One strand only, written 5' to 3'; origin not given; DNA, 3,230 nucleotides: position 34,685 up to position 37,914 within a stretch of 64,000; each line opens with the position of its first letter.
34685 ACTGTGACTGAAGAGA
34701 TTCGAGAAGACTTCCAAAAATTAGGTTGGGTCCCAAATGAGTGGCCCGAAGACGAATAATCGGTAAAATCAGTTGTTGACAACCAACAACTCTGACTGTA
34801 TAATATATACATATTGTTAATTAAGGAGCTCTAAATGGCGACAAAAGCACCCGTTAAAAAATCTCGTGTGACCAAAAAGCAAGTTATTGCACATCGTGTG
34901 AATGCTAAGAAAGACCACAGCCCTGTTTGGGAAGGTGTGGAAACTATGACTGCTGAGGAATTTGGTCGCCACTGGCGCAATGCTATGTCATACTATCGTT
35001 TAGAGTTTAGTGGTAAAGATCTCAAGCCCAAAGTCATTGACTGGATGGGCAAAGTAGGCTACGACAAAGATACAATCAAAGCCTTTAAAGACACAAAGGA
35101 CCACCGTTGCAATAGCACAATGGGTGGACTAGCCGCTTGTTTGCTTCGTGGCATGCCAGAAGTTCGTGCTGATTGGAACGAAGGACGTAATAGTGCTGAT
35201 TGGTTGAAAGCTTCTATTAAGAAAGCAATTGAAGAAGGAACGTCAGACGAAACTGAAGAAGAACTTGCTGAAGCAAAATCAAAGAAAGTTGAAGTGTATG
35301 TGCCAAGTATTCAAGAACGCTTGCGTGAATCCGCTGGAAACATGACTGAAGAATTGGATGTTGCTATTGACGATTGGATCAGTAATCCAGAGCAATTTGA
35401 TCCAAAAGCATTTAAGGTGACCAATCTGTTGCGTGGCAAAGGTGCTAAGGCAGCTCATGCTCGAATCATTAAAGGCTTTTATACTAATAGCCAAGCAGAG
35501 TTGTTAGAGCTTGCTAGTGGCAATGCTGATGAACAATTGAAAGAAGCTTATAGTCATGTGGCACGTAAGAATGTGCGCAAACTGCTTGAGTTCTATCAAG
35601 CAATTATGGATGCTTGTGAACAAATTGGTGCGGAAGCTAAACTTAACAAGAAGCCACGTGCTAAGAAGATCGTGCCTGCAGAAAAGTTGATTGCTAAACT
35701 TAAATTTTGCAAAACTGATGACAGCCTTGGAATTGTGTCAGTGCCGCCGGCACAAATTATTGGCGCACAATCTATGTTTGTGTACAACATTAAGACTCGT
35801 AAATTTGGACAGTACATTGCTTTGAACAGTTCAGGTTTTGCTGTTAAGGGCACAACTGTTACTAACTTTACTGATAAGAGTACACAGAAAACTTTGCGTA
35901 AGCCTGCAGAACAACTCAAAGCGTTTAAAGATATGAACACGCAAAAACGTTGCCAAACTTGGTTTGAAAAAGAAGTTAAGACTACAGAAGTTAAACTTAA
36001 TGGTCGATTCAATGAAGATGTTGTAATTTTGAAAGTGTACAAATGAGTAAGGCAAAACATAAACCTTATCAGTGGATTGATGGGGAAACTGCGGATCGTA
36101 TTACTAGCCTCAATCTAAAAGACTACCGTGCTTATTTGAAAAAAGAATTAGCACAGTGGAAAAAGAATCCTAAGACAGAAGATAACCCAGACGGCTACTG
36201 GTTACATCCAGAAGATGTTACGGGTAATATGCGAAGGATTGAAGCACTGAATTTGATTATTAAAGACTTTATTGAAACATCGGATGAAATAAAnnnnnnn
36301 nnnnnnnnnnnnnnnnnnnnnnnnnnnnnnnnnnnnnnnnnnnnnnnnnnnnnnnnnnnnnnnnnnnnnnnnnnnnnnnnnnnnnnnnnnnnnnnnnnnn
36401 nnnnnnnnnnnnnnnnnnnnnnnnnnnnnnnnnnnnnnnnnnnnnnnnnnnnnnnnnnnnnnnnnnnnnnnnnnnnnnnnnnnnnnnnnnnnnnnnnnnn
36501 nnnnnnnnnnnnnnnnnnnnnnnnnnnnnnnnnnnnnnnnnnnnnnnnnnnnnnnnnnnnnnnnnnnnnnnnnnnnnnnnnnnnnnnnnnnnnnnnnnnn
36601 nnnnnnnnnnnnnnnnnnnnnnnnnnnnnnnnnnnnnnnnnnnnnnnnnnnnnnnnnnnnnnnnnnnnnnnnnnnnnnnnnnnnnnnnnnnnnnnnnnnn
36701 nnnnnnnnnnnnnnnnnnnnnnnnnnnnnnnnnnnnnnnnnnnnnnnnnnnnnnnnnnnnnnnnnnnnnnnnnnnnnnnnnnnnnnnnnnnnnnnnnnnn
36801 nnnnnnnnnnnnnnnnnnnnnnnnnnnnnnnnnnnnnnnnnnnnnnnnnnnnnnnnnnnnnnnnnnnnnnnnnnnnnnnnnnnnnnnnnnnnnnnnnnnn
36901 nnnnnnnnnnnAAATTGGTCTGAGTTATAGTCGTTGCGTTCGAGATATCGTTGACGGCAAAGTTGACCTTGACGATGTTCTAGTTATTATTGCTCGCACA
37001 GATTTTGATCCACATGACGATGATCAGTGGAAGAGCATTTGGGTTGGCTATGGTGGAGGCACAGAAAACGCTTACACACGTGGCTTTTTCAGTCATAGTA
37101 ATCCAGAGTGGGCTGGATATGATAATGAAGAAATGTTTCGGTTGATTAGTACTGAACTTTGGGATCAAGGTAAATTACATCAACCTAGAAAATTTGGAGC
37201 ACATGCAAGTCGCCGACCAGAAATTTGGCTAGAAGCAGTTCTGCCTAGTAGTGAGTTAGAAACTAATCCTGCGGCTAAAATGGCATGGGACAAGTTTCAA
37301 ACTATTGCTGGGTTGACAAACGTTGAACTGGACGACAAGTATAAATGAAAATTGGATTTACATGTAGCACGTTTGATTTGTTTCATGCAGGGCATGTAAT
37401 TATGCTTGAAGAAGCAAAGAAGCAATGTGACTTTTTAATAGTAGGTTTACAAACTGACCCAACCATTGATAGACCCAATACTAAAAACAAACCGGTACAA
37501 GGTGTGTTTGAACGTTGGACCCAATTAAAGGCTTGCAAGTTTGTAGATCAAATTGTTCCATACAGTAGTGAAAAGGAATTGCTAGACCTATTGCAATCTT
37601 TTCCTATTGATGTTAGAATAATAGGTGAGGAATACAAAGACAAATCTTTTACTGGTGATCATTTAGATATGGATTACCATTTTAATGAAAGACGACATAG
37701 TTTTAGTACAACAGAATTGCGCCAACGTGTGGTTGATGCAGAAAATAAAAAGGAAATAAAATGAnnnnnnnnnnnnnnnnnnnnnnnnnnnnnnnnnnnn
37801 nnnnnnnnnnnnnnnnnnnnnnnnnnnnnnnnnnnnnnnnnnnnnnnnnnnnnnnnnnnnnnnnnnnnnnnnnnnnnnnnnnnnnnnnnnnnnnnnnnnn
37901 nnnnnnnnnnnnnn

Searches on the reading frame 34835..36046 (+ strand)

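Call 11: search_protein_families(library=phrogs, proteins=[window:34835-36046:+], max_evalue=0.001)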
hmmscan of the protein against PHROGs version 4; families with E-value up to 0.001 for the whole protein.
window:34835-36046:+ (403 aa): 2 families
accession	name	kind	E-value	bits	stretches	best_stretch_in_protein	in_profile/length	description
phrog_11903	-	unknown function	7.8e-61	207.3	1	17-401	15-382/383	-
phrog_6501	-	unknown function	0.00095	20.4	0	229-269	70-110/118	-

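Call 83: search_protein_families(library=pfam, proteins=[window:34835-36046:+], max_evalue=0.01)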
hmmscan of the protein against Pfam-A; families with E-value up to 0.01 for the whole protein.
window:34835-36046:+ (403 aa): 0 families

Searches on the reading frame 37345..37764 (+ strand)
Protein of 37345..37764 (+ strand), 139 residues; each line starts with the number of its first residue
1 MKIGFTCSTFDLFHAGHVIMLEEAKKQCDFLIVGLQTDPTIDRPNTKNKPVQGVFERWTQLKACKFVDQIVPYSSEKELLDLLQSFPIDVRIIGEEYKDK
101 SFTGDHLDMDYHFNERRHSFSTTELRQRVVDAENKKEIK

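Call 11: search_protein_families(library=phrogs, proteins=[window:37345-37764:+], max_evalue=0.001)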
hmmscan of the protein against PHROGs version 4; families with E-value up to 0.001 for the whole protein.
window:37345-37764:+ (139 aa): 3 families
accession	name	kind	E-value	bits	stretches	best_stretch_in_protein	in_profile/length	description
phrog_7878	-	other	1.2e-35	123.5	1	1-131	1-130/131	bifunctional heptose 7-phosphate kinase/heptose 1-phosphate adenyltransferase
phrog_21127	-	DNA, RNA and nucleotide metabolism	1.8e-05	25.5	1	61-126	2-67/73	nucleotidyltransferase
phrog_3462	-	moron, auxiliary metabolic gene and host takeover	0.00017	21.9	1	1-63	2-65/346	nicotinamide-nucleotide adenylyltransferase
